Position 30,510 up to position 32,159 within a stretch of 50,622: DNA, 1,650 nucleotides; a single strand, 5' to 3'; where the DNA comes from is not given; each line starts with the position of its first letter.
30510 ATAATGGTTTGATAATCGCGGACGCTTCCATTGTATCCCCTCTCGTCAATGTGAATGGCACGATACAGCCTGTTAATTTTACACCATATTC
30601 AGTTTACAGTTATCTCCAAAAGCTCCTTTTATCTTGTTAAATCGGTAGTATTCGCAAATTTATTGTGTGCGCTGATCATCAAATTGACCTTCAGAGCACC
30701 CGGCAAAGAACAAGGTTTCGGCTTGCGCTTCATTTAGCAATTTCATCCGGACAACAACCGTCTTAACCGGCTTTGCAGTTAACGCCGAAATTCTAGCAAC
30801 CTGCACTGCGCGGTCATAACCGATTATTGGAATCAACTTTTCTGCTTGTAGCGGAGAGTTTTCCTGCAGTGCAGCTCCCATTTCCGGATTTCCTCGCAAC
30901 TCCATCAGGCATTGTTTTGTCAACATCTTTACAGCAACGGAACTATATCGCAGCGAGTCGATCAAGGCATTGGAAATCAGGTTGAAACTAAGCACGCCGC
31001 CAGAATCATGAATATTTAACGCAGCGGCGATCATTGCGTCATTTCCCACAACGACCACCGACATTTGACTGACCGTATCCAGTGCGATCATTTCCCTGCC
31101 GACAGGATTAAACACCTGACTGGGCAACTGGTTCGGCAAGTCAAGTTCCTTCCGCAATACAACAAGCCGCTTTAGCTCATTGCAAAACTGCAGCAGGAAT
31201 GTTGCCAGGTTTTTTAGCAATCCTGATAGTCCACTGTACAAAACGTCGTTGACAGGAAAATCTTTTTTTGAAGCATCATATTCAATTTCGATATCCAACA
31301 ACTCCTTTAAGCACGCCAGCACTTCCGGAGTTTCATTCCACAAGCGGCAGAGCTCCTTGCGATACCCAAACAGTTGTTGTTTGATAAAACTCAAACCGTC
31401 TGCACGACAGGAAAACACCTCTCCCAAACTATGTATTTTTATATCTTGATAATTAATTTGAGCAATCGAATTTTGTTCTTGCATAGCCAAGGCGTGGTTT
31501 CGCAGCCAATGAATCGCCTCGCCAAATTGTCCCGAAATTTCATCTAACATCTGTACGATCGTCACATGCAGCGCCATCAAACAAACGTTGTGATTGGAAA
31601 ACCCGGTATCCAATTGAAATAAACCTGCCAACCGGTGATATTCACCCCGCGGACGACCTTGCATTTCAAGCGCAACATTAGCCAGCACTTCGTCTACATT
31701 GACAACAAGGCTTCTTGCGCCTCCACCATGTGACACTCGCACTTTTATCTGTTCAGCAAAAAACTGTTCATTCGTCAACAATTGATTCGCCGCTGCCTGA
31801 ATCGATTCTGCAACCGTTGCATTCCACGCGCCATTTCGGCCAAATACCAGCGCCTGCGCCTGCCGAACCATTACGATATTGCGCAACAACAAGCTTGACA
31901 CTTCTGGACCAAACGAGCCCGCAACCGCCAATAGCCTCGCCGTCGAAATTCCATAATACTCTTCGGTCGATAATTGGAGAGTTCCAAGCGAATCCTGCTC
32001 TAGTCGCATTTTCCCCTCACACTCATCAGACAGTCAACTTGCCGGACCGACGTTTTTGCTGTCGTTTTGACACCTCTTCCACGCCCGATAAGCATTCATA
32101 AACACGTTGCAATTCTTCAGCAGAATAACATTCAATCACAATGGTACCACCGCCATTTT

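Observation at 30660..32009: Catalytically degenerate aspartase/fumarase-family protein between parB and the DUF4446-M23-bactofilin genes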

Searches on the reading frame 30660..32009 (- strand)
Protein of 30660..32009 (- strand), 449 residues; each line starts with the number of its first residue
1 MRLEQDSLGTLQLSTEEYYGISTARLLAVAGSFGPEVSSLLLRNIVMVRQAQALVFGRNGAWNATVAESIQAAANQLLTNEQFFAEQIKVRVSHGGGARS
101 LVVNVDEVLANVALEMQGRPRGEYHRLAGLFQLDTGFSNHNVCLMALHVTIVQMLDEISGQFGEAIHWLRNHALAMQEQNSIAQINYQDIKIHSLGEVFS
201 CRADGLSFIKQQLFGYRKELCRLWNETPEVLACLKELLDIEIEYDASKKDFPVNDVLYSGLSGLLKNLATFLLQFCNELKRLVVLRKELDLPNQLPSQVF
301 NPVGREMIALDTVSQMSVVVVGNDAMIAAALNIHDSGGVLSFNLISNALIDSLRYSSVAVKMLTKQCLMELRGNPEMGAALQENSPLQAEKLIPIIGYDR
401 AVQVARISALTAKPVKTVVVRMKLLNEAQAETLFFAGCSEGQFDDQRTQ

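Call 3: search_protein_families(library=pfam, proteins=[window:30660-32009:-], max_evalue=0.1)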
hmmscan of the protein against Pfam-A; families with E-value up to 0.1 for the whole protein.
window:30660-32009:- (449 aa): 1 family
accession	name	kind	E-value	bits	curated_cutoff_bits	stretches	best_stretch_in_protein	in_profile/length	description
PF10415.14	FumaraseC_C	-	8e-07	29.8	32.5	1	392-433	5-46/54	Fumarase C C-terminus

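Call 4: search_protein_families(library=ncbifam, proteins=[window:30660-32009:-], max_evalue=1)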
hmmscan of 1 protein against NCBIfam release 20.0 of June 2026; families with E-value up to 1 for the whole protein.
window:30660-32009:- (449 aa): 5 families
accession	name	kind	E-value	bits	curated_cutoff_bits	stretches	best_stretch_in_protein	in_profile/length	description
NF008909.0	PRK12273.1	subfamily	2.4e-44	152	510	1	1-434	5-456/474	aspartate ammonia-lyase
TIGR00839.1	aspA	equivalog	3.7e-33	115.2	681.2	2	2-199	1-198/468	aspartate ammonia-lyase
NF011092.0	PRK14515.1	subfamily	9.8e-24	84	876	2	2-199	12-207/479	aspartate ammonia-lyase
NF009089.0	PRK12425.1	equivalog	1.1e-22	80.6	840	2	2-155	3-154/464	class II fumarate hydratase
TIGR00979.1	fumC_II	equivalog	2e-22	79.6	664.75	2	1-214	1-213/458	class II fumarate hydratase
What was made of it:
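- On Aspartate ammonia-lyase (EC 4.3.1.1): TIGR00839: 115 bits against 681 (call 4).
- Closest known: Aspartate ammonia-lyase. Different: It scores 152 bits against the 510-bit NCBIfam cutoff (call 4).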

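Call 5: search_solved_structures(query=window:30660-32009:-, max_evalue=1, show_alignments=2)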
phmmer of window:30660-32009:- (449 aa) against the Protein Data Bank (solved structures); distinct sequences matched with E-value up to 1: 46.
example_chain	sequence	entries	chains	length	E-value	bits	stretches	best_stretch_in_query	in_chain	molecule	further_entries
1jsw_A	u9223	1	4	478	2.4e-26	96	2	1-200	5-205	L-ASPARTATE AMMONIA-LYASE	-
8rj1_A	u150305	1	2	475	3e-23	85.7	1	2-430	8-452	Aspartate ammonia lyase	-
1j3u_A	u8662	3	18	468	5.7e-21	78.2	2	1-158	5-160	aspartase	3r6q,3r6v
3oce_A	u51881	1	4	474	1.7e-20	76.7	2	2-158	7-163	Fumarate lyase:Delta crystallin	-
3ocf_A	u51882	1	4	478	1.9e-20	76.5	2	2-158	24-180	Fumarate lyase:Delta crystallin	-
8rj0_A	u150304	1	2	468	4.1e-20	75.4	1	1-431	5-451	Aspartate ammonia-lyase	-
6wng_A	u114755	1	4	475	2.1e-19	73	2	260-431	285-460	Aspartate ammonia-lyase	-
3r6y_A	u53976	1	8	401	3e-15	59.4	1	1-158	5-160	Aspartase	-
1fur_A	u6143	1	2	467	8.8e-14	54.6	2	2-200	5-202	FUMARASE C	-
3tv2_A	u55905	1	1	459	1.7e-13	53.6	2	2-200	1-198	Fumarate hydratase, class II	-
6nza_A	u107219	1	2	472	2.3e-13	53.2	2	2-199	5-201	Fumarate hydratase class II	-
1kq7_A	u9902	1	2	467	2.7e-13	53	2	2-199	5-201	FUMARATE HYDRATASE CLASS II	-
2fus_A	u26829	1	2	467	3.7e-13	52.5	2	2-199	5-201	FUMARASE C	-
1fuo_A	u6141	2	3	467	3.7e-13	52.5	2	2-199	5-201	FUMARASE C | Fumarate hydratase class II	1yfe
1fup_A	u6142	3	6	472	3.9e-13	52.4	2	2-199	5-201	FUMARASE C | Fumarate hydratase class II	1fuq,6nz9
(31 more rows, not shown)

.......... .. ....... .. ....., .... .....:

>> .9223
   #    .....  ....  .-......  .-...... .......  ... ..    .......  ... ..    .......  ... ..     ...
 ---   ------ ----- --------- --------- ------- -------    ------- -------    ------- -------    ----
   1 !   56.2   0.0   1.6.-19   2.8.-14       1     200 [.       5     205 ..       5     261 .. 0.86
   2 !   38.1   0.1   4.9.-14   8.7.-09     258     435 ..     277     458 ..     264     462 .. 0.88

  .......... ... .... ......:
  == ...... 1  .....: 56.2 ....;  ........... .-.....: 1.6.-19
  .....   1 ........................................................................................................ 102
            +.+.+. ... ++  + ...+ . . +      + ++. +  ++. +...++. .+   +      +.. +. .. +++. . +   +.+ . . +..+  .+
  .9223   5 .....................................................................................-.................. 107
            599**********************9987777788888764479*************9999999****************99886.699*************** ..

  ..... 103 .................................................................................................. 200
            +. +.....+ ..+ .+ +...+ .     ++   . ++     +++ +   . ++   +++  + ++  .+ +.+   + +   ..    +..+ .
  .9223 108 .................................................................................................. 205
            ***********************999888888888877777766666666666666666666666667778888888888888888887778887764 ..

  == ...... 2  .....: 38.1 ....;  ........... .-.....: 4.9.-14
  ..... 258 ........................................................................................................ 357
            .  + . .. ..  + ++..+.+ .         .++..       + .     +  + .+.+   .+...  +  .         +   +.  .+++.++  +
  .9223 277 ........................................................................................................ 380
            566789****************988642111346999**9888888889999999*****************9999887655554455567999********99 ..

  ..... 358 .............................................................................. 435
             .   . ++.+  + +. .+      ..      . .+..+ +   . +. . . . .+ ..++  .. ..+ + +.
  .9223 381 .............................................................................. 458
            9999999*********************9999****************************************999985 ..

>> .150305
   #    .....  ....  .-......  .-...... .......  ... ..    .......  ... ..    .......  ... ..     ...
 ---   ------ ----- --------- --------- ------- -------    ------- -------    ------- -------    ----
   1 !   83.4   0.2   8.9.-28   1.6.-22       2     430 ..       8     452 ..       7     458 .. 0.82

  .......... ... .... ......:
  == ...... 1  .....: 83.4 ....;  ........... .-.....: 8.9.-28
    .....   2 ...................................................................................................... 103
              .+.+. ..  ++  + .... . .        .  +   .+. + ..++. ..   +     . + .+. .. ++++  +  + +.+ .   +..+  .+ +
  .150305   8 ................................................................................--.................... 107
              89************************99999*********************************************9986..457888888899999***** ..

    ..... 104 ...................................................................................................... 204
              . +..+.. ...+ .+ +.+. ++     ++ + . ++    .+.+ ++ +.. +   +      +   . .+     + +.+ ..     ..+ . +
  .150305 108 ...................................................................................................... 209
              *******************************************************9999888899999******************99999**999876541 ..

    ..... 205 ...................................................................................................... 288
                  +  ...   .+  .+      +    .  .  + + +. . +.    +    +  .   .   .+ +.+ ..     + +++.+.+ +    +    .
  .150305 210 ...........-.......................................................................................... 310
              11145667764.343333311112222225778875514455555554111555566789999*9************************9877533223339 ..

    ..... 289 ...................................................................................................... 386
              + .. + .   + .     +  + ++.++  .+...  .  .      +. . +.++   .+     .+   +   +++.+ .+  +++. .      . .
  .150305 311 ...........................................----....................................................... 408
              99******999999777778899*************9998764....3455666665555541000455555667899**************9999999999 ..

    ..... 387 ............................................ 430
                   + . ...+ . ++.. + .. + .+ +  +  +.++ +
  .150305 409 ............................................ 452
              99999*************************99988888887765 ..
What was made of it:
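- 30660..32009 (-): CDS of the aspartase-like pseudoenzyme ('LYL', 449 aa). Homology to AspA/FumC (calls 4, 5).
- On Aspartase/fumarase superfamily (fold level): phmmer against PDB: 1jsw E=2.4e-26 (call 5).
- Closest known: Aspartate ammonia-lyase. Same: It is the best sequence relative (calls 4, 5).
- Checked: Homology to aspartase/fumarase is significant: PDB 1jsw AspA E=2.4e-26 (call 5); NCBIfam aspartate ammonia-lyase PRK12273 152 bits, far below its 510-bit cutoff (call 4).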

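Call 6: find_homologous_proteins(query=window:30660-32009:-, max_evalue=0.00001)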
Query window:30660-32009:- (449 aa): 83 proteins with E <= 0.00001 among 8000 candidates.
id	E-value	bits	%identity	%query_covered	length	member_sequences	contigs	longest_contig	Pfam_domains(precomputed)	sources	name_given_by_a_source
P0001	4.7e-289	976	99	100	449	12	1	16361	PF10415.15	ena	-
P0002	1.8e-145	503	56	97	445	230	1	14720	PF10415.15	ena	-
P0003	5.0e-139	482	52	97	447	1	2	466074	PF10415.15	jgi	jgi:aspartate ammonia-lyase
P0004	6.0e-136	472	54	97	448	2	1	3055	PF10415.15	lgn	-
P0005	3.2e-135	469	52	97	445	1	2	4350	PF10415.15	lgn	-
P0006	3.7e-135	469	54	97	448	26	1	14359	PF10415.15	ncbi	-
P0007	9.8e-135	468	53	97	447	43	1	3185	PF10415.15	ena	-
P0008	1.4e-124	434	50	99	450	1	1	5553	PF10415.15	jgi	jgi:aspartate ammonia-lyase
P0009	2.4e-119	417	49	97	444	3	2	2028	PF10415.15,PF00206.26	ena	-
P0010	4.9e-118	413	48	97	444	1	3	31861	PF10415.15,PF00206.26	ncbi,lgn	-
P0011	1.8e-117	411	47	97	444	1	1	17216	PF10415.15,PF00206.26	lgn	-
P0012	1.8e-105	371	46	97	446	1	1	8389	PF10415.15,PF00206.26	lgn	-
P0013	2.3e-103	365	44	97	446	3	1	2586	PF10415.15,PF00206.26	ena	-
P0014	2.2e-102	361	44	97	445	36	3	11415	PF10415.15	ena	-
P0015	4.1e-102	360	44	96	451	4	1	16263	PF10415.15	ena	-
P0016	1.3e-100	355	44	97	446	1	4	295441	PF10415.15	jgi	jgi:aspartate ammonia-lyase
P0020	3.1e-97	344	41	96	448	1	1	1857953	PF10415.15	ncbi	ncbi:MAG: hypothetical protein AB9917_20395 [Negativicutes bacterium]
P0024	6.7e-95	337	42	97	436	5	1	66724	PF10415.15,PF00206.26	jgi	jgi:aspartate ammonia-lyase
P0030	5.9e-89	317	41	95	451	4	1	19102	PF10415.15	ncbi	-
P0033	2.7e-88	315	39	96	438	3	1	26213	PF10415.15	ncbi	-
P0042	7.5e-82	294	37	97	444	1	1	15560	PF10415.15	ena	-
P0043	7.1e-74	267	36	98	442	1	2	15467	PF10415.15,PF00206.26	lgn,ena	-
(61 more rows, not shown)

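Call 10: find_related_loci(query=A2, collection=genome_contigs, flank=7000)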
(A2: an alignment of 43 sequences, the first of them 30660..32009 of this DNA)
Query A2 (449 aa) in genome_contigs; peptide patterns used: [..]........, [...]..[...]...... (x = any residue, [..] = any of these).
95 stretches matched a pattern; 13 encode a relative of the query (tblastn E <= 1e-3); 13 distinct loci.
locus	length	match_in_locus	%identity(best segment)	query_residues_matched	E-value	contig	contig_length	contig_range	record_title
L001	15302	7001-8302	53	1-434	2e-146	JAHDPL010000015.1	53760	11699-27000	MAG: Sporomusaceae bacterium isolate SM1-B11.1 k141_49739, whole genome shotgun sequence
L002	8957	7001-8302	54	1-434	2e-144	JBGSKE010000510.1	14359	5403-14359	MAG: Negativicutes bacterium isolate JTS-AC173 k141_293308, whole genome shotgun sequence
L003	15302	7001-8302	48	1-434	2e-126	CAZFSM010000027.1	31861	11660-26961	MAG TPA_asm: uncultured Veillonellaceae bacterium isolate SRP302447_co2_51 genome assembly, contig: NODE_3851_length_318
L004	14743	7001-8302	45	1-434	3e-111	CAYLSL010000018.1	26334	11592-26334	MAG TPA_asm: uncultured Veillonellaceae bacterium isolate binchicken_co41_385 genome assembly, contig: NODE_834_length_2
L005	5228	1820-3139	40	1-440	7e-102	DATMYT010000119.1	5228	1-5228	MAG TPA_asm: Negativicutes bacterium isolate SMAG_U13155 k141_52068, whole genome shotgun sequence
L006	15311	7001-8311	41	1-437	3e-100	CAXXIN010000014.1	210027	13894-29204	MAG: Negativicutes bacterium isolate 83deffcd-e23c-43a8-b56c-eeb2f7c44ec8 genome assembly, contig: contig_14, whole geno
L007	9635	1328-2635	40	1-436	4e-99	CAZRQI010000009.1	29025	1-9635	MAG TPA_asm: uncultured Veillonellaceae bacterium isolate SRP192927_co4_240 genome assembly, contig: NODE_2679_length_29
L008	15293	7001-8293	39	1-431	1e-96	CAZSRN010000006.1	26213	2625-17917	MAG TPA_asm: uncultured Veillonellaceae bacterium isolate SRP192927_co4_899 genome assembly, contig: NODE_3251_length_26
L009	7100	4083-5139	56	1-435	2e-95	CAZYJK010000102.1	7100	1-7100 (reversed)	MAG TPA_asm: uncultured Veillonellaceae bacterium isolate binchicken_co280_225 genome assembly, contig: NODE_5924_length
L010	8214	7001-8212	39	1-404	1e-88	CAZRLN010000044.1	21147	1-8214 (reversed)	MAG TPA_asm: uncultured Veillonellaceae bacterium isolate SRP216815_co1_133 genome assembly, contig: NODE_2877_length_21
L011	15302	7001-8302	38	1-434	2e-87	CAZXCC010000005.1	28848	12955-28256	MAG TPA_asm: uncultured Veillonellaceae bacterium isolate binchicken_co41_33 genome assembly, contig: NODE_687_length_28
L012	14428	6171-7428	42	1-441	4e-40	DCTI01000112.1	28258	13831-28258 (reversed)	MAG TPA_asm: Negativicutes bacterium UBA1444 UBA1444_contig_6015, whole genome shotgun sequence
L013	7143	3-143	66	388-434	4e-13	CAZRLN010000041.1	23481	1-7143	MAG TPA_asm: uncultured Veillonellaceae bacterium isolate SRP216815_co1_133 genome assembly, contig: NODE_2467_length_23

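Call 15: find_encoding_contigs(protein=P0043, flank=6000, max_places=2)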
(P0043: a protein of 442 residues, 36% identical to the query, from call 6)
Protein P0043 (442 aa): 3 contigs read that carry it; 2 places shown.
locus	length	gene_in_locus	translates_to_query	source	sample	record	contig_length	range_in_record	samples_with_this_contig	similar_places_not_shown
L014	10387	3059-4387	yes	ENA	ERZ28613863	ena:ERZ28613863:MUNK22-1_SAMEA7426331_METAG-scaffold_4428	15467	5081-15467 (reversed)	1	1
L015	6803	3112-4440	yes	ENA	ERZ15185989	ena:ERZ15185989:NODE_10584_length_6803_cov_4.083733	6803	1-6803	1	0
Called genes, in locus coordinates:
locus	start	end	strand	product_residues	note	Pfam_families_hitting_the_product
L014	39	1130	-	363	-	PF00875:DNA_photolyase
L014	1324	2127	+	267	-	PF00142:Fer4_NifH, PF02374:ArsA_ATPase (weak), PF06564:CBP_BcsQ, PF09140:MipZ (weak), PF10609:ParA, PF13614:AAA_31, PF01656:CbiA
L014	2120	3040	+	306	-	PF02195:ParB_N, PF17762:HTH_ParB, PF23552:ParB_C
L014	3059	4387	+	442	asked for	PF00206:Lyase_1, PF10415:FumaraseC_C (weak)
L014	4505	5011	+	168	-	PF14584:DUF4446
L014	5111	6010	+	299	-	PF01551:Peptidase_M23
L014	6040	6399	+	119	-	PF04519:Bactofilin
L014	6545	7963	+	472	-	PF03841:SelA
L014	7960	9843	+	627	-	PF00009:GTP_EFTU, PF01926:MMR_HSR1 (weak), PF03144:GTP_EFTU_D2, PF09106:WHD_2nd_SelB (weak), PF09107:WHD_3rd_SelB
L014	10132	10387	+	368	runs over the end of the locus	-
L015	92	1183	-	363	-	PF00875:DNA_photolyase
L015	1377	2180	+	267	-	PF00142:Fer4_NifH, PF02374:ArsA_ATPase (weak), PF06564:CBP_BcsQ, PF09140:MipZ (weak), PF10609:ParA, PF13614:AAA_31, PF01656:CbiA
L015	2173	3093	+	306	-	PF02195:ParB_N, PF17762:HTH_ParB, PF23552:ParB_C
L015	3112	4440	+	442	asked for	PF00206:Lyase_1, PF10415:FumaraseC_C (weak)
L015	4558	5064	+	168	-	PF14584:DUF4446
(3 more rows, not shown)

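Call 16: find_encoding_contigs(protein=P0042, flank=6000, max_places=2)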
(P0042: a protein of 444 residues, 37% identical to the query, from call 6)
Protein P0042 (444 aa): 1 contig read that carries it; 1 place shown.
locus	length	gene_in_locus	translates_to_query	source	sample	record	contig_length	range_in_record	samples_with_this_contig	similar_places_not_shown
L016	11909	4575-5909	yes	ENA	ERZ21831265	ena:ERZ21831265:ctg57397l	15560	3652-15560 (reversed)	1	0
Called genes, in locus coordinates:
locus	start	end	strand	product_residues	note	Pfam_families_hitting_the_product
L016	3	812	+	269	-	?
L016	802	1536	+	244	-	PF02527:GidB, PF13847:Methyltransf_31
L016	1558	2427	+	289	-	PF02195:ParB_N, PF17762:HTH_ParB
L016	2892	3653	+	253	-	PF00142:Fer4_NifH, PF01656:CbiA, PF02374:ArsA_ATPase (weak), PF06564:CBP_BcsQ, PF09140:MipZ (weak), PF10609:ParA, PF13614:AAA_31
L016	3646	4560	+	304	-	PF02195:ParB_N, PF17762:HTH_ParB, PF23552:ParB_C (weak)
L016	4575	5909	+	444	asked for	PF10415:FumaraseC_C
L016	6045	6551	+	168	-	PF14584:DUF4446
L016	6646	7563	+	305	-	PF01551:Peptidase_M23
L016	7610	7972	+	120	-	PF04519:Bactofilin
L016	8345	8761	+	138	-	PF03841:SelA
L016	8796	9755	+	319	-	PF03841:SelA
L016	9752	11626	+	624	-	PF00009:GTP_EFTU, PF03144:GTP_EFTU_D2, PF25461:Beta-barrel_SelB (weak), PF09106:WHD_2nd_SelB (weak), PF09107:WHD_3rd_SelB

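Call 17: find_encoding_contigs(protein=P0024, flank=6000, max_places=2)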
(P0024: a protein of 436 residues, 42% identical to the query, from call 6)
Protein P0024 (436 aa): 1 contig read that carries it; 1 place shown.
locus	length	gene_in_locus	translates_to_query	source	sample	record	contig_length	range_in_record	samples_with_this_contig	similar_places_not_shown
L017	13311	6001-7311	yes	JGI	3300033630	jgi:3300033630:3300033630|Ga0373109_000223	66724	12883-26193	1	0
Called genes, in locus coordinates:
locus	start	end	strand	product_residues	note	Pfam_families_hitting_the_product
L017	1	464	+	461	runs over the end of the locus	PF10396:TrmE_N, PF12631:MnmE_helical, PF03193:RsgA_GTPase (faint), PF00350:Dynamin_N (faint), PF01926:MMR_HSR1, PF02421:FeoB_N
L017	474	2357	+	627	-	PF01134:GIDA, PF07992:Pyr_redox_2 (faint), PF12831:FAD_oxidored (weak), PF21680:GIDA_C_1st, PF13932:SAM_GIDA_C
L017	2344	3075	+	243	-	PF02527:GidB, PF13847:Methyltransf_31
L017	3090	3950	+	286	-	PF02195:ParB_N, PF17762:HTH_ParB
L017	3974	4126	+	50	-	-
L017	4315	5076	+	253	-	PF00142:Fer4_NifH, PF01656:CbiA, PF06564:CBP_BcsQ, PF09140:MipZ (weak), PF10609:ParA, PF13614:AAA_31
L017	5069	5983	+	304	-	PF02195:ParB_N, PF17762:HTH_ParB, PF23552:ParB_C (weak)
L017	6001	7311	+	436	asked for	PF00206:Lyase_1 (faint), PF10415:FumaraseC_C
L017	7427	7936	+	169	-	PF14584:DUF4446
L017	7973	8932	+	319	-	PF01551:Peptidase_M23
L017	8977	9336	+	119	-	PF04519:Bactofilin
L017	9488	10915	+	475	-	PF03841:SelA, PF01041:DegT_DnrJ_EryC1, PF01053:Cys_Met_Meta_PP (weak)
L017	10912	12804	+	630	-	PF00009:GTP_EFTU, PF01926:MMR_HSR1 (faint), PF03144:GTP_EFTU_D2 (weak), PF25461:Beta-barrel_SelB (faint), PF09106:WHD_2nd_SelB (weak), PF09107:WHD_3rd_SelB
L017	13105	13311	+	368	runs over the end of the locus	-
